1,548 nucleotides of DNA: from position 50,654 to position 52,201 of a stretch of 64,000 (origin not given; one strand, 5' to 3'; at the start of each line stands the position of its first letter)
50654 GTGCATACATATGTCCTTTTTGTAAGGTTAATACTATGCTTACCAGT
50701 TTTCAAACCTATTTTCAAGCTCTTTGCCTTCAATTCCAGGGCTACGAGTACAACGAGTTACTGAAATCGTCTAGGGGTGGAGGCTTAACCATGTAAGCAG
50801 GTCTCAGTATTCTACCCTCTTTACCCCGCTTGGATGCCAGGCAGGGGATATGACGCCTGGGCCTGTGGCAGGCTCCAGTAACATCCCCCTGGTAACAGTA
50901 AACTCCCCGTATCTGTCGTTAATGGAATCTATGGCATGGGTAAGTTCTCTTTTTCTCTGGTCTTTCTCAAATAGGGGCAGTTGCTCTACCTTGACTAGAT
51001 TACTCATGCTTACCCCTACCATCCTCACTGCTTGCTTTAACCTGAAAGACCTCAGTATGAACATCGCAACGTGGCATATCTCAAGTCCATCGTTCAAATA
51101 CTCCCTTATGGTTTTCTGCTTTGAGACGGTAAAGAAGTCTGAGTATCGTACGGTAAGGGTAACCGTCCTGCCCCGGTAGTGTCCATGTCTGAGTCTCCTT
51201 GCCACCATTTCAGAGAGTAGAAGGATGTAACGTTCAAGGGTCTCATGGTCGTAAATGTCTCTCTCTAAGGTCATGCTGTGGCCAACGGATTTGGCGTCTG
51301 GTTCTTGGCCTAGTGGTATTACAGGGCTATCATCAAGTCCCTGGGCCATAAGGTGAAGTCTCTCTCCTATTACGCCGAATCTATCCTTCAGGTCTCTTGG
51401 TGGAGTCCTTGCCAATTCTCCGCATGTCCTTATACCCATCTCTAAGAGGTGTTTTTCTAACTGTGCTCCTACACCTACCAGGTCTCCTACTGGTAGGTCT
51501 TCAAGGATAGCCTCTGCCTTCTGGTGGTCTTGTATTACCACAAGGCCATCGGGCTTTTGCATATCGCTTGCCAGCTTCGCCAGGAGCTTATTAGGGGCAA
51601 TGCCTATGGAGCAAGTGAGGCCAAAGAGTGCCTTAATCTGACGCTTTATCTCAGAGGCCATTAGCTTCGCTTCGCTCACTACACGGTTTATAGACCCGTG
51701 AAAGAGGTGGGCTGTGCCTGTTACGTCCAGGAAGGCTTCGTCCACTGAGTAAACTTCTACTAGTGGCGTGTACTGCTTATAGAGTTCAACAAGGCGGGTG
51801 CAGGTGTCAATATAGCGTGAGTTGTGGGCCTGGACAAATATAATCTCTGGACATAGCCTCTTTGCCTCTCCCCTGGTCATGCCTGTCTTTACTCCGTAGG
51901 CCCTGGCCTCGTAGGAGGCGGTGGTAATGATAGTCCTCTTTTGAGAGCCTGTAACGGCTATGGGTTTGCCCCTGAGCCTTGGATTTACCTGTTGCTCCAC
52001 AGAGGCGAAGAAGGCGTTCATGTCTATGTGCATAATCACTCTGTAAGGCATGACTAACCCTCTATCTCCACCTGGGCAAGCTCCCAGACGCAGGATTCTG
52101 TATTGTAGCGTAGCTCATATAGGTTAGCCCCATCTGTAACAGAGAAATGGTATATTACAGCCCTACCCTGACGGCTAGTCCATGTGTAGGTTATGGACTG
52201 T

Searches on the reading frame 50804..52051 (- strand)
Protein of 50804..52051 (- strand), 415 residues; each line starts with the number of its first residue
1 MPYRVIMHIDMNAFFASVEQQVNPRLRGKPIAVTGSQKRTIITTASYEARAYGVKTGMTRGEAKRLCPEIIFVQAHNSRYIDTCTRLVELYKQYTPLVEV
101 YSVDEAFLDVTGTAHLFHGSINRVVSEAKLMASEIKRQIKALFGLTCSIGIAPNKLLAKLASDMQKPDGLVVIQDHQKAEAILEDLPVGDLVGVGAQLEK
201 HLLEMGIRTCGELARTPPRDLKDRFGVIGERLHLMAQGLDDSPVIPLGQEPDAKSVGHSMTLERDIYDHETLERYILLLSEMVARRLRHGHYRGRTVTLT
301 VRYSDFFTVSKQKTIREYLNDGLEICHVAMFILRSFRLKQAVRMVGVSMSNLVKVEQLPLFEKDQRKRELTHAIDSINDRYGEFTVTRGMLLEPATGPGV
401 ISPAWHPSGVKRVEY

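Call 25: search_protein_families(library=pfam, proteins=[window:50804-52051:-], max_evalue=0.00001)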
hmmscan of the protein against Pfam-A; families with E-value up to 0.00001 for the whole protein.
window:50804-52051:- (415 aa): 3 families
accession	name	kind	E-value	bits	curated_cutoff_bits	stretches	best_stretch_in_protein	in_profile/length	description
PF00817.25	IMS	-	6.4e-52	175.9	23.2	1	9-163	1-148/148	impB/mucB/samB family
PF11799.13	IMS_C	-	1.5e-25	90.1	20.7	1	254-356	2-103/109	impB/mucB/samB family C-terminal domain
PF21999.2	IMS_HHH_1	-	8.9e-10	39.3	27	1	190-240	2-53/53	DNA polymerase-iota, thumb domain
